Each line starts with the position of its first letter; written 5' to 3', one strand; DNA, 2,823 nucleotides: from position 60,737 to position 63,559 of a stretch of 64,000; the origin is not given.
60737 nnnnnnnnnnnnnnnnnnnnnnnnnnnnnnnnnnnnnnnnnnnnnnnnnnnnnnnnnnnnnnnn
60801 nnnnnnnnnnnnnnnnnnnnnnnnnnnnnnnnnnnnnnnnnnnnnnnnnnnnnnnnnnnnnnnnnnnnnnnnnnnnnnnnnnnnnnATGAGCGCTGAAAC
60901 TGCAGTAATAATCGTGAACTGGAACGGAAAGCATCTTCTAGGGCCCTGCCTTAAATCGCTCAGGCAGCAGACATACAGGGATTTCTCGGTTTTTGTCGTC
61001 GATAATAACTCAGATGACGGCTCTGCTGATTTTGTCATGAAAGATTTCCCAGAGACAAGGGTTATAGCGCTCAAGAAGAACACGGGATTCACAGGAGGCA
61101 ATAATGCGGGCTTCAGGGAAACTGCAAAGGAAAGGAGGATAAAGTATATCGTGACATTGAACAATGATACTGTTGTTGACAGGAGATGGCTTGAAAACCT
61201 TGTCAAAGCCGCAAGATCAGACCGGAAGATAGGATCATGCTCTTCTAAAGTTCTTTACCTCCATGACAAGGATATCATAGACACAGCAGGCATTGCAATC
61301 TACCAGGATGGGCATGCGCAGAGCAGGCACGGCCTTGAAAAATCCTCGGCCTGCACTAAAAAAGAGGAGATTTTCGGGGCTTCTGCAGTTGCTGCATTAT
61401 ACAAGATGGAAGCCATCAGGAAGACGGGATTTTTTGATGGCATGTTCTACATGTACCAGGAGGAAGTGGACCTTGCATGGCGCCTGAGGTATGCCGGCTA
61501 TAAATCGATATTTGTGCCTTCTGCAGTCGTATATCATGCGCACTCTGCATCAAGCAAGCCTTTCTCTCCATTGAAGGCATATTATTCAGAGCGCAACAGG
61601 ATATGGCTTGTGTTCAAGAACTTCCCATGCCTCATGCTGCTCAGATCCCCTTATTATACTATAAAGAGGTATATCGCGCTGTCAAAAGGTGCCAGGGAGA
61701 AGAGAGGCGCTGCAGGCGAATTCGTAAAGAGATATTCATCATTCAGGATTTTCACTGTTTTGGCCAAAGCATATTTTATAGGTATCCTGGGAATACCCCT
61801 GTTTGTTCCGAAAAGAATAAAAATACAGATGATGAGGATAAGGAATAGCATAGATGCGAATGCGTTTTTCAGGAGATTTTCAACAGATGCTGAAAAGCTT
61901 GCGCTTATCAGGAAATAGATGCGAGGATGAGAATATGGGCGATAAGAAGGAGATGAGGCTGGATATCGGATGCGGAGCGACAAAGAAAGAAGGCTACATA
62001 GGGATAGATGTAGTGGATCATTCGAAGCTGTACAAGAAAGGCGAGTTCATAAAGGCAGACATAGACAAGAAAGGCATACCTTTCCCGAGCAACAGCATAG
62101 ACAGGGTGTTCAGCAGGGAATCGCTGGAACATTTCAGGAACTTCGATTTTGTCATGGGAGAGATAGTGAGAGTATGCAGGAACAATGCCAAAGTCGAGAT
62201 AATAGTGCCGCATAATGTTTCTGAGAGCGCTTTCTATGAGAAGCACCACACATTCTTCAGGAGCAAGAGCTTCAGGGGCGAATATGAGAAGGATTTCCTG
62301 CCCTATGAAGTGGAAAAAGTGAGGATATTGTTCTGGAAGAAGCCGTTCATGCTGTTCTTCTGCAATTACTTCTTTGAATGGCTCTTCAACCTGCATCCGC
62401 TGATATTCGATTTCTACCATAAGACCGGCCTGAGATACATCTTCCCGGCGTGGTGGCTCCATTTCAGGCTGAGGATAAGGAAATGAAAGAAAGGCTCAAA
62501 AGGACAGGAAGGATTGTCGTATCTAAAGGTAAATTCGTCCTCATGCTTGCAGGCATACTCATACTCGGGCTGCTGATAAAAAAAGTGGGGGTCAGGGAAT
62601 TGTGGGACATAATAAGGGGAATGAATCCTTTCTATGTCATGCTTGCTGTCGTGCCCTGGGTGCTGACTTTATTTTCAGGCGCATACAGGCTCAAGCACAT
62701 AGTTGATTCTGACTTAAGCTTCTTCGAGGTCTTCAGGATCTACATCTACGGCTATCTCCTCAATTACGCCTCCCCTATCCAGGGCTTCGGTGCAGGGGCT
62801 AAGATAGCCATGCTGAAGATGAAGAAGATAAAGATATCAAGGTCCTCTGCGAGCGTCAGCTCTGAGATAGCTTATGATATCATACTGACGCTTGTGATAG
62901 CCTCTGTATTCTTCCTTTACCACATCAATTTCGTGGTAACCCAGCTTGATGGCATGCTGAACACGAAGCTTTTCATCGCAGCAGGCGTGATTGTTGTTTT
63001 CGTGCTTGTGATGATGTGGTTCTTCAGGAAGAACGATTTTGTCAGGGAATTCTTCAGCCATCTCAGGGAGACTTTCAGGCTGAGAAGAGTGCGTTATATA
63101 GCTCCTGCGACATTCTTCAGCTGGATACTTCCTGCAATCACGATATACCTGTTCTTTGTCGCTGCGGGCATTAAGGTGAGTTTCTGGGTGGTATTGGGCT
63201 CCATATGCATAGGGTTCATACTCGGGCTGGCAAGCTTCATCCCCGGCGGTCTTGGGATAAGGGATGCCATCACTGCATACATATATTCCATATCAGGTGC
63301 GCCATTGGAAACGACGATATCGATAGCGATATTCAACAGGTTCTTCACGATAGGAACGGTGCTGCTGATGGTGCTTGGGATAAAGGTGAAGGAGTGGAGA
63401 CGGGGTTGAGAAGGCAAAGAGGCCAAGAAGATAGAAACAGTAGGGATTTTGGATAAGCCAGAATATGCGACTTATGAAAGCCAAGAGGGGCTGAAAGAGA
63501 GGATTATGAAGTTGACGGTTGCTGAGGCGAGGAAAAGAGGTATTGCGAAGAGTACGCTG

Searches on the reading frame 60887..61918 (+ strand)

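Call 12: search_protein_families(library=pfam, proteins=[window:60887-61918:+])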
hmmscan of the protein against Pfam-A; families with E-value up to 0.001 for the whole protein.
window:60887-61918:+ (343 aa): 3 families
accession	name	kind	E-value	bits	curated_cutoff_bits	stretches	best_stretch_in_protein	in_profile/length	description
PF00535.33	Glycos_transf_2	-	9.9e-23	81.3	23.3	1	7-179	2-166/168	Glycosyl transferase family 2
PF13641.12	Glyco_tranf_2_3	-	6.2e-13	49.7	27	1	5-238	3-226/230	Glycosyltransferase like family 2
PF13632.12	Glyco_trans_2_3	-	2.1e-09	37.9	27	1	87-269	1-153/198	Glycosyl transferase family group 2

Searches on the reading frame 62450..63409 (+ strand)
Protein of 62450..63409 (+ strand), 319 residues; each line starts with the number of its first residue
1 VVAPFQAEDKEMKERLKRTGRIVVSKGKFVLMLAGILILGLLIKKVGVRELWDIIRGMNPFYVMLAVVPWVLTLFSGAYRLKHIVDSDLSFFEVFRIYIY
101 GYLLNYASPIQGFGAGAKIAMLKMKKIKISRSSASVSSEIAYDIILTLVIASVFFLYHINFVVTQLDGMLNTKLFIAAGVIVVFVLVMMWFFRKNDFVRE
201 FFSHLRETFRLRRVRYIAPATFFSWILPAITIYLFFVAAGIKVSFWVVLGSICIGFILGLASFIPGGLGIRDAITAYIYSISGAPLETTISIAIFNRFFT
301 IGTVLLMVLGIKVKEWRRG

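Call 12: search_protein_families(library=pfam, proteins=[window:62450-63409:+])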
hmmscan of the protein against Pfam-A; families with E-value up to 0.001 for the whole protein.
window:62450-63409:+ (319 aa): 1 family
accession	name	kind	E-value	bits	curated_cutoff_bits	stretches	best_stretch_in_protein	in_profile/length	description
PF03706.18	LPG_synthase_TM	-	1.7e-30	106.9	33.4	1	34-306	8-300/302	Lysylphosphatidylglycerol synthase TM region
